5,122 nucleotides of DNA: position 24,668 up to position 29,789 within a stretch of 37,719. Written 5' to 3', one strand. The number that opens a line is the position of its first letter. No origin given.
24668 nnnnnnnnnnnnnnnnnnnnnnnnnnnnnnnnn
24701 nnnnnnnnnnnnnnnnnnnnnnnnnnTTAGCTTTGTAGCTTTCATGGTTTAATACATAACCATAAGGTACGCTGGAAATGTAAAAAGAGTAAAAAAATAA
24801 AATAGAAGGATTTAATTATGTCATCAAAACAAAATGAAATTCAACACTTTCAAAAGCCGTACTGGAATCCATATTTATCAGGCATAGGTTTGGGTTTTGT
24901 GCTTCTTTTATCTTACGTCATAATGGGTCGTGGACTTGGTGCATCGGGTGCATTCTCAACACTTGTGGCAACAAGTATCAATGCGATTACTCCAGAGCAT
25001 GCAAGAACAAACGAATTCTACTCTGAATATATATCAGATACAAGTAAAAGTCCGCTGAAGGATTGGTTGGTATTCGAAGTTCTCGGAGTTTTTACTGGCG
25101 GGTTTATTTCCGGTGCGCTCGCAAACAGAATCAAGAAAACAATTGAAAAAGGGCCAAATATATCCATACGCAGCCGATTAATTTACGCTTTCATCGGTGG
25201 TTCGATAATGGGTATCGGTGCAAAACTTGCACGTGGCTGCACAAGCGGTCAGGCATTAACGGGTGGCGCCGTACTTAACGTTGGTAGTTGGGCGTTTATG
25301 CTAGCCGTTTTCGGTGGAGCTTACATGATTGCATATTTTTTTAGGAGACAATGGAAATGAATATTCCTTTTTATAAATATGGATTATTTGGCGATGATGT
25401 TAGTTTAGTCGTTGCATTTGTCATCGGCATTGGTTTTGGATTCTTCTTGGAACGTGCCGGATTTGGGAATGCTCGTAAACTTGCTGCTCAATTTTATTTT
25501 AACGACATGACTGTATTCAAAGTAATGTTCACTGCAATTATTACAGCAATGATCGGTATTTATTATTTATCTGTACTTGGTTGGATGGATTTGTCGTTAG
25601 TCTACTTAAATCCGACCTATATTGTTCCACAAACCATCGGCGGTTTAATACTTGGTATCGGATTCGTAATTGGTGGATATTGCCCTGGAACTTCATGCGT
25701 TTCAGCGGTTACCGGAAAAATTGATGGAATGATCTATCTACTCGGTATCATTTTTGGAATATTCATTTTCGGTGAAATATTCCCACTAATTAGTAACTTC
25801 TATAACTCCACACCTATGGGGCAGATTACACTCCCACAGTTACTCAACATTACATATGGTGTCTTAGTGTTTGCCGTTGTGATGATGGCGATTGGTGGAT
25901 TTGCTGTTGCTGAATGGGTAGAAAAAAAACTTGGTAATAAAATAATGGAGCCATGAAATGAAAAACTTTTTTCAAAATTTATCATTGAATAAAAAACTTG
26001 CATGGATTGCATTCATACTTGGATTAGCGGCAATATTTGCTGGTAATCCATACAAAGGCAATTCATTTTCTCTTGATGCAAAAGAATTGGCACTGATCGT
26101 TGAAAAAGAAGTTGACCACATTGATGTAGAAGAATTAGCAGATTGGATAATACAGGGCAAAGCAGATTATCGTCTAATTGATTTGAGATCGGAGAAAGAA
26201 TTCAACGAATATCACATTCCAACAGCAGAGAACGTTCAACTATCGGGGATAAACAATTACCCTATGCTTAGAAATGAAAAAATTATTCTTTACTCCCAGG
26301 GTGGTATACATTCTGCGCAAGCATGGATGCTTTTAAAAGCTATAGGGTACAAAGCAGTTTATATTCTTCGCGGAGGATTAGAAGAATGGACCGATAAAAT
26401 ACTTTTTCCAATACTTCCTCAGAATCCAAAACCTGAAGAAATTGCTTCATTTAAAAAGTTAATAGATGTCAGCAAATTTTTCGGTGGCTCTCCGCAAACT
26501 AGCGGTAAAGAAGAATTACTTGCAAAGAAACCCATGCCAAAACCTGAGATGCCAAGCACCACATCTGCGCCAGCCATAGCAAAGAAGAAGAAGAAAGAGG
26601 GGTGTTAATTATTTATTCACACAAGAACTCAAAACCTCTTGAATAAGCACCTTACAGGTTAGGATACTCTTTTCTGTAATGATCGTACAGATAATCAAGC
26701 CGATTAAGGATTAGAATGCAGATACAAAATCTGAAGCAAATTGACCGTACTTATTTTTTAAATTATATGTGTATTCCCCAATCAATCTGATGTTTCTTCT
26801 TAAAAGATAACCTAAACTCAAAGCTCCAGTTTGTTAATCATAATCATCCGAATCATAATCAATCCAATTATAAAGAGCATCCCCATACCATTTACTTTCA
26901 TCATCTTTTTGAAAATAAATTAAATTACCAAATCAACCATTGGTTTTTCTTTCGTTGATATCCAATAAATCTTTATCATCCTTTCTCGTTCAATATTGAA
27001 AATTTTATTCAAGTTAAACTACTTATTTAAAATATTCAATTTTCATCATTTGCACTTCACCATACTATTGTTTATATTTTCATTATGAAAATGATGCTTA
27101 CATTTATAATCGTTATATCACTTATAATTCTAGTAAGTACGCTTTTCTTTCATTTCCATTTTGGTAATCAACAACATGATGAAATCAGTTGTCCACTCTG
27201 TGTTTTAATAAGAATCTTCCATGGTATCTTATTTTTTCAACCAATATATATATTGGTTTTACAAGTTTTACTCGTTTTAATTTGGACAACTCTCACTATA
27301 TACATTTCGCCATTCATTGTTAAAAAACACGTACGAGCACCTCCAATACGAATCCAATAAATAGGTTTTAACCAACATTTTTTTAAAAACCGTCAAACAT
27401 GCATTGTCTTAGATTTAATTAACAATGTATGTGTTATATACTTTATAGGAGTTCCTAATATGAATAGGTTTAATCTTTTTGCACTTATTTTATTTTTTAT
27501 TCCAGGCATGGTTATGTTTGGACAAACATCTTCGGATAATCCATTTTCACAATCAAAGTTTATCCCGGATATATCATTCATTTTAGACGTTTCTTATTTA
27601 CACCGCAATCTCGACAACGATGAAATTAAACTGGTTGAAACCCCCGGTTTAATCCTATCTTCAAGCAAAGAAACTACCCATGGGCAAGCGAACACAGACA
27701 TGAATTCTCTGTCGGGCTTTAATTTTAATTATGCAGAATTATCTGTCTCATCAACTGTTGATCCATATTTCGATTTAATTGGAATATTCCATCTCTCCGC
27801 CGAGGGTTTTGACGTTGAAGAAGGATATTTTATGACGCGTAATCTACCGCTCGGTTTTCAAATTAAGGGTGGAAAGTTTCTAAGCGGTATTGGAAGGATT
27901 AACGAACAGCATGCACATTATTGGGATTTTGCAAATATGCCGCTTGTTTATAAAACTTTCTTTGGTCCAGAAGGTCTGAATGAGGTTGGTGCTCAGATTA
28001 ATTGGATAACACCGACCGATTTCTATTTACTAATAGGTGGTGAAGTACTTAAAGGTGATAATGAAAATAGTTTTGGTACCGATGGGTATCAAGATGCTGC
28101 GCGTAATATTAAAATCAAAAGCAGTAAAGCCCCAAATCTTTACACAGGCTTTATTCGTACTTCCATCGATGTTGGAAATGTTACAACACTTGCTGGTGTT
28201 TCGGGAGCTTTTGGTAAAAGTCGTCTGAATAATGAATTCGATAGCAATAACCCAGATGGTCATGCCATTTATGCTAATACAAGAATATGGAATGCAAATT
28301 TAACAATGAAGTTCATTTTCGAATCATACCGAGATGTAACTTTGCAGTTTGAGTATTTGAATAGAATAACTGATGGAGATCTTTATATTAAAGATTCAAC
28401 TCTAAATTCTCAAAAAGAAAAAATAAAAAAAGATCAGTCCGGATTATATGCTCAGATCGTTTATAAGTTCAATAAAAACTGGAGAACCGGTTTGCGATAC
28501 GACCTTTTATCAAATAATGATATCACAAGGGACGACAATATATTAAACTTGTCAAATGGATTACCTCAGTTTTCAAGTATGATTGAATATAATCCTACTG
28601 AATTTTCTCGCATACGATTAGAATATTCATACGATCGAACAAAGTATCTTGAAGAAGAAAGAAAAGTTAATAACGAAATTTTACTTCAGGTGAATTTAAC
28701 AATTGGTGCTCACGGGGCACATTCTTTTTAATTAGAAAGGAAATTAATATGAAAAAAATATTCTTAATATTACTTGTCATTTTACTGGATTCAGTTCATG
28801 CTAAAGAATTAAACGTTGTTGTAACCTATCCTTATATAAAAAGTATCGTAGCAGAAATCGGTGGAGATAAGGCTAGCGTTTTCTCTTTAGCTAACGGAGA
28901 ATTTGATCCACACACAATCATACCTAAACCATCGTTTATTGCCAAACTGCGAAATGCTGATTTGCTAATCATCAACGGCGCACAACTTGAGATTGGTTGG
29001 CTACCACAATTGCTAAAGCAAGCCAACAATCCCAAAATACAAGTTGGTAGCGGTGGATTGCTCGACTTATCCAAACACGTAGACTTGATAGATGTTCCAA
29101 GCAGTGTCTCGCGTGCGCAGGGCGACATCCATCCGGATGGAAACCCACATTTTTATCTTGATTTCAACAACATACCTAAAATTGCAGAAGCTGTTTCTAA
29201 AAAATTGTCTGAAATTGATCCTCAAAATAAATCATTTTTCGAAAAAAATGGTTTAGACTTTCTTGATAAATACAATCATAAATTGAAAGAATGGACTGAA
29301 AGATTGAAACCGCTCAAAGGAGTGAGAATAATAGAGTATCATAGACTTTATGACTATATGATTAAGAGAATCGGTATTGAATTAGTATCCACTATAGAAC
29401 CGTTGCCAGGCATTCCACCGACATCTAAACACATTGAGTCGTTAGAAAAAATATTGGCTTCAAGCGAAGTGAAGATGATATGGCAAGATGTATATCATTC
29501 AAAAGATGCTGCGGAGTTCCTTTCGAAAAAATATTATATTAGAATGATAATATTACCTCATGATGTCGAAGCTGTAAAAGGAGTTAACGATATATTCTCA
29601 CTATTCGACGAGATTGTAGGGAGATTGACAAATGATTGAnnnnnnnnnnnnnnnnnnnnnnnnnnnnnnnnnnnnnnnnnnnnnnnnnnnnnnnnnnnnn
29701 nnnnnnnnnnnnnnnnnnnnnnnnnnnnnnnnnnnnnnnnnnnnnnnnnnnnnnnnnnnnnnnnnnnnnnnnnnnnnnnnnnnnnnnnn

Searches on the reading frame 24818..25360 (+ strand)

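Call 47: search_protein_families(library=pfam, proteins=[window:24818-25360:+], max_evalue=0.001)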
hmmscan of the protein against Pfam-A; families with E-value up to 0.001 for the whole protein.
window:24818-25360:+ (180 aa): 1 family
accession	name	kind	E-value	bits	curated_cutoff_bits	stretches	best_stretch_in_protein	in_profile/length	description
PF04143.19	Sulf_transp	-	2.2e-22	80.5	27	1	9-169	170-309/310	Sulphur transport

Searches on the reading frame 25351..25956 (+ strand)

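Call 47: search_protein_families(library=pfam, proteins=[window:25351-25956:+], max_evalue=0.001)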
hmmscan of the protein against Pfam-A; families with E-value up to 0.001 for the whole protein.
window:25351-25956:+ (201 aa): 2 families
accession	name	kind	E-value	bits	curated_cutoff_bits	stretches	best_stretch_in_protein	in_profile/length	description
PF04143.19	Sulf_transp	-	4.4e-16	59.7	27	1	36-192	2-155/310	Sulphur transport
PF20398.3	DUF6691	-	0.00017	22.3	27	1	18-141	2-131/142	Family of unknown function (DUF6691)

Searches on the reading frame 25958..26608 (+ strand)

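Call 47: search_protein_families(library=pfam, proteins=[window:25958-26608:+], max_evalue=0.001)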
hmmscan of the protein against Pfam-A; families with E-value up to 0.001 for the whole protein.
window:25958-26608:+ (216 aa): 1 family
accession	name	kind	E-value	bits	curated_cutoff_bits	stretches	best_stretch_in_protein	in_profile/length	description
PF00581.25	Rhodanese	-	5.1e-19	69.1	22.2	1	57-146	2-101/102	Rhodanese-like domain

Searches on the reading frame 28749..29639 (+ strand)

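Call 47: search_protein_families(library=pfam, proteins=[window:28749-29639:+], max_evalue=0.001)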
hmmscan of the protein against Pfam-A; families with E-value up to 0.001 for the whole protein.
window:28749-29639:+ (296 aa): 1 family
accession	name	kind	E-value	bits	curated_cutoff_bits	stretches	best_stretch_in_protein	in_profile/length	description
PF01297.22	ZnuA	-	4.7e-42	144.7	29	1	23-262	1-230/263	Zinc-uptake complex component A periplasmic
